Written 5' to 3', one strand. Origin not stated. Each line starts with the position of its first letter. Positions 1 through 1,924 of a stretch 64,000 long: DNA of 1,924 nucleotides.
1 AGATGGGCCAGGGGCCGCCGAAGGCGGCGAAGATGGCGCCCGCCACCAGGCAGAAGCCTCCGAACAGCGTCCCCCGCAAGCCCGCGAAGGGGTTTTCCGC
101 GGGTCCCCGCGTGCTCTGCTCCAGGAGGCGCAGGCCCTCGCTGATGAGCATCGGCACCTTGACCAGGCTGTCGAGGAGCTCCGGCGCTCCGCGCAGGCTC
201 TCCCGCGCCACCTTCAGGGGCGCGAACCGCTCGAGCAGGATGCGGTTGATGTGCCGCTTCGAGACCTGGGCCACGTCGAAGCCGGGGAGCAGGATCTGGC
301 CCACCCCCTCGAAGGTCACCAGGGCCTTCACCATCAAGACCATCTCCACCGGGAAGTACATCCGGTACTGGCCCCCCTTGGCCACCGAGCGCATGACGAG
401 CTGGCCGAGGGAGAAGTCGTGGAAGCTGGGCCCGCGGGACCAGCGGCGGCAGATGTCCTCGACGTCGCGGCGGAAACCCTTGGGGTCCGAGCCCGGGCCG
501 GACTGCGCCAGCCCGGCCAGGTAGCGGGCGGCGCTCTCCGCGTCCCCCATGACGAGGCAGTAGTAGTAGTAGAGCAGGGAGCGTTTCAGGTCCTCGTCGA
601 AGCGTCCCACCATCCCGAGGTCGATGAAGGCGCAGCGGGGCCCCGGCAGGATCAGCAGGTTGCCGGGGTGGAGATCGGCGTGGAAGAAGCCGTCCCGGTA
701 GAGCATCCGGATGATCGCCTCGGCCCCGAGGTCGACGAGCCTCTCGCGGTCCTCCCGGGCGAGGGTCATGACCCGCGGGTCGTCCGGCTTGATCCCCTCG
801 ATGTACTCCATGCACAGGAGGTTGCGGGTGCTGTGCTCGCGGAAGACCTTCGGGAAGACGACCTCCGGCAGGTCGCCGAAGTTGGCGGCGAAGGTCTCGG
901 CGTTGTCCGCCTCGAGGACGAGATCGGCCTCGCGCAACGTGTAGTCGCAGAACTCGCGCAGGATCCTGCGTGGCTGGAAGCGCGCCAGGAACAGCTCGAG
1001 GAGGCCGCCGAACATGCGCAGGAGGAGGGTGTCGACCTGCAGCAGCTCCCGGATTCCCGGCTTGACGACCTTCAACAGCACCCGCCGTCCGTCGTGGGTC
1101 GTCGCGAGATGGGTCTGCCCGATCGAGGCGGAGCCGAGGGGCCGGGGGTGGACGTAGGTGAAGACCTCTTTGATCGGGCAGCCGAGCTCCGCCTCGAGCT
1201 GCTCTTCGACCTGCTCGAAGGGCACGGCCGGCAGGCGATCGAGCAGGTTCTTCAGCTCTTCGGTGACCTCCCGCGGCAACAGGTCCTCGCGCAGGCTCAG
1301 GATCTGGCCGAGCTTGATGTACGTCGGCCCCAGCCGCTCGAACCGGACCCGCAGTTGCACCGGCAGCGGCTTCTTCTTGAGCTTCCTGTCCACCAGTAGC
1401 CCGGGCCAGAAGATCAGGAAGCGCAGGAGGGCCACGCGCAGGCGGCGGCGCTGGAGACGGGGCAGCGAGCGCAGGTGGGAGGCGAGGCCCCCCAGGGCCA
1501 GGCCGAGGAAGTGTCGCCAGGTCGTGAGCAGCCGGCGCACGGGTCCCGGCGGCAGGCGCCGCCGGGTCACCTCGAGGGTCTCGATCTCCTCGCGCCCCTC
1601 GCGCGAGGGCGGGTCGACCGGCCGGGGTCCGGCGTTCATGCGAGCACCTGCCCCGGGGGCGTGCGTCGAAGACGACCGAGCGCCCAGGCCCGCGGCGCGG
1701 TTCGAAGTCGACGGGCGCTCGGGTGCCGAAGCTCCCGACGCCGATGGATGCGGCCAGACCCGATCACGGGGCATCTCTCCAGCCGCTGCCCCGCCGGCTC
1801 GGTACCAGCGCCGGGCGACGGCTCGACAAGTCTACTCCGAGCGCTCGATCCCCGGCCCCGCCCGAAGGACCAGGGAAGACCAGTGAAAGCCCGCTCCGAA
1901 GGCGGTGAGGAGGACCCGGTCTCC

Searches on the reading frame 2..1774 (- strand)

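Call 51: search_protein_families(library=pfam, proteins=[window:2-1774:-], max_evalue=0.001)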
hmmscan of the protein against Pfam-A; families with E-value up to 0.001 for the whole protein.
window:2-1774:- (591 aa): 3 families
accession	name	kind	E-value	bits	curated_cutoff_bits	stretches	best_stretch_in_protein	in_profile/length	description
PF03109.22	ABC1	-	1.1e-61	208.5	22.9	1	177-418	2-243/244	ABC1 atypical kinase-like domain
PF01163.29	RIO1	-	0.00012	22.2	22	1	315-387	78-149/187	RIO domain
PF01636.29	APH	-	0.00032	21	23.2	1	355-390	159-198/239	Phosphotransferase enzyme family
